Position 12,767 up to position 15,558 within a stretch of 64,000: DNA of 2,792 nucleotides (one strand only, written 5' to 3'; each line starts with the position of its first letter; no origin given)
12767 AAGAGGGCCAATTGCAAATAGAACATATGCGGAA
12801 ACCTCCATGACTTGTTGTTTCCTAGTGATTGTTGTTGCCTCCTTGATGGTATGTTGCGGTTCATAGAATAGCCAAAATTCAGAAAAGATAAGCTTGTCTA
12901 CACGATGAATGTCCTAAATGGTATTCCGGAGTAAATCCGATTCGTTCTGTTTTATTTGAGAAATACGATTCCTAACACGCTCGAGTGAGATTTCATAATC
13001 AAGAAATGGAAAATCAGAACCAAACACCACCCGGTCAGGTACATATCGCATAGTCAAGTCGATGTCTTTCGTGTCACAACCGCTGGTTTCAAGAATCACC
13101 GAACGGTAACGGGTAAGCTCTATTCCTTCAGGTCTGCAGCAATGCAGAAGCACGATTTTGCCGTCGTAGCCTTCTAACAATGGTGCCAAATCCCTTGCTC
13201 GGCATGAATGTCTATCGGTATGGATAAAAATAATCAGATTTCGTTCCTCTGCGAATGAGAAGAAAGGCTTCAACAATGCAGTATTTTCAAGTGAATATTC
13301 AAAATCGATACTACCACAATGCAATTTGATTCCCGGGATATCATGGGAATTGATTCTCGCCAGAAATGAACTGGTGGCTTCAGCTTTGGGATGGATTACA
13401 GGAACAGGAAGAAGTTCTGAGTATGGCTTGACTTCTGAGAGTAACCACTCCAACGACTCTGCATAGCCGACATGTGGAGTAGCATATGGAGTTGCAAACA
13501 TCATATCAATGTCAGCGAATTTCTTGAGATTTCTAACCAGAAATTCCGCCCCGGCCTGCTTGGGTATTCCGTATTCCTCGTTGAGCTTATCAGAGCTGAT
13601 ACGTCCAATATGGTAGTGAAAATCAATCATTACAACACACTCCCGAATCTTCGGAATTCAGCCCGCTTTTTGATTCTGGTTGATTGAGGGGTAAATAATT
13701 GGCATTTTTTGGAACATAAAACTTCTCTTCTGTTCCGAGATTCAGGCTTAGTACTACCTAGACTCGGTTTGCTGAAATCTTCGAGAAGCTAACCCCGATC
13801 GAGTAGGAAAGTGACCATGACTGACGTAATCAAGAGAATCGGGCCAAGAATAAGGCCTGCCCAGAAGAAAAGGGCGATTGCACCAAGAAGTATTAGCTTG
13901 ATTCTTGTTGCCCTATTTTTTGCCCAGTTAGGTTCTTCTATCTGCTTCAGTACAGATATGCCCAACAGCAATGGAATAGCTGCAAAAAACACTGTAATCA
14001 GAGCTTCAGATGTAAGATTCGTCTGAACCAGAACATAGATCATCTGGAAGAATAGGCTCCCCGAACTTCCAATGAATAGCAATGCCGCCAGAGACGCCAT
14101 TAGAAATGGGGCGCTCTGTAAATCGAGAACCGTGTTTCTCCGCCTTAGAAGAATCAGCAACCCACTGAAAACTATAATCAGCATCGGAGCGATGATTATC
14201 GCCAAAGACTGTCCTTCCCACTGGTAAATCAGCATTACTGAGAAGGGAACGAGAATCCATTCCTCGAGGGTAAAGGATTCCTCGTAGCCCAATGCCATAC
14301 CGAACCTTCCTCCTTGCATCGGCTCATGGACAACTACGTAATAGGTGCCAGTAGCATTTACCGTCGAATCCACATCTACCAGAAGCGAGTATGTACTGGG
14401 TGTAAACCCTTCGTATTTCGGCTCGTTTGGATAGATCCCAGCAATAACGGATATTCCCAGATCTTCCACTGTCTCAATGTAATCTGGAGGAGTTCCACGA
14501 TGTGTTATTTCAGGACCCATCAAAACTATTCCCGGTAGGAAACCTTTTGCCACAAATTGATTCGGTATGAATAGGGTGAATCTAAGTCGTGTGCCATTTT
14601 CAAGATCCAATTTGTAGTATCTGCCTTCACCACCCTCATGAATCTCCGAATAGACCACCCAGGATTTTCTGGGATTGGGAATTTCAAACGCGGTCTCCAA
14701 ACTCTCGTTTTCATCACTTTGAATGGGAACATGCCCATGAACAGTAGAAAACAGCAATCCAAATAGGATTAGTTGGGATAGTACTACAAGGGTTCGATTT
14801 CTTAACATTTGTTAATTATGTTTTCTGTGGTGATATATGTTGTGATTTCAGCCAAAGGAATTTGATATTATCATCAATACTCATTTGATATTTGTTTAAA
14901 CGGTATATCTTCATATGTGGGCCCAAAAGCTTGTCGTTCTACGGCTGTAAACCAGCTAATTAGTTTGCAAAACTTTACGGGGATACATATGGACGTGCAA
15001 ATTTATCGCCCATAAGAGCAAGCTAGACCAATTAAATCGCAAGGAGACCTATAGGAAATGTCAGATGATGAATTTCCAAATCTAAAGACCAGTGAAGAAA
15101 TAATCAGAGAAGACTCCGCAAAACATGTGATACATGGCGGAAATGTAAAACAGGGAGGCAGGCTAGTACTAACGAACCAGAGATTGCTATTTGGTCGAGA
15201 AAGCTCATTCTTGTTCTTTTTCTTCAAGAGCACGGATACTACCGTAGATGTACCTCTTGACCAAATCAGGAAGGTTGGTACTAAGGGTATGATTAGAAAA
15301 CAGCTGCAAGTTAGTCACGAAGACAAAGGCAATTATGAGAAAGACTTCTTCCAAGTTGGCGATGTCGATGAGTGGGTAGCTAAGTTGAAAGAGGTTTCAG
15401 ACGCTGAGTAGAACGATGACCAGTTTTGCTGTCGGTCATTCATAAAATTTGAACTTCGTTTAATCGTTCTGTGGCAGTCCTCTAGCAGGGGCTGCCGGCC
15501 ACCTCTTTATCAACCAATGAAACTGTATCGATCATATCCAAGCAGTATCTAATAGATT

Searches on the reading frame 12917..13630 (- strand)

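Call 17: search_protein_families(library=pfam, proteins=[window:12917-13630:-], max_evalue=0.01)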
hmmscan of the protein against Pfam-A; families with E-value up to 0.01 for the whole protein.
window:12917-13630:- (238 aa): 1 family
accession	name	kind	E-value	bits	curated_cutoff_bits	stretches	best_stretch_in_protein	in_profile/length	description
PF04909.20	Amidohydro_2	-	8.2e-12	45.9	26.4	1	55-221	62-261/289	Amidohydrolase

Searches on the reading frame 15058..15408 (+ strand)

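Call 17: search_protein_families(library=pfam, proteins=[window:15058-15408:+], max_evalue=0.01)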
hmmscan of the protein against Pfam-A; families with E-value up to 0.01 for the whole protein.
window:15058-15408:+ (117 aa): 2 families
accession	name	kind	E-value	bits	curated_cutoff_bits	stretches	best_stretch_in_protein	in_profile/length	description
PF14470.12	bPH_3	-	8e-05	23.5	23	1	28-111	18-94/95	Bacterial PH domain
PF11605.14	Vps36_ESCRT-II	-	0.0012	19.4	24.1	1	7-82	8-79/92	Vacuolar protein sorting protein 36 Vps36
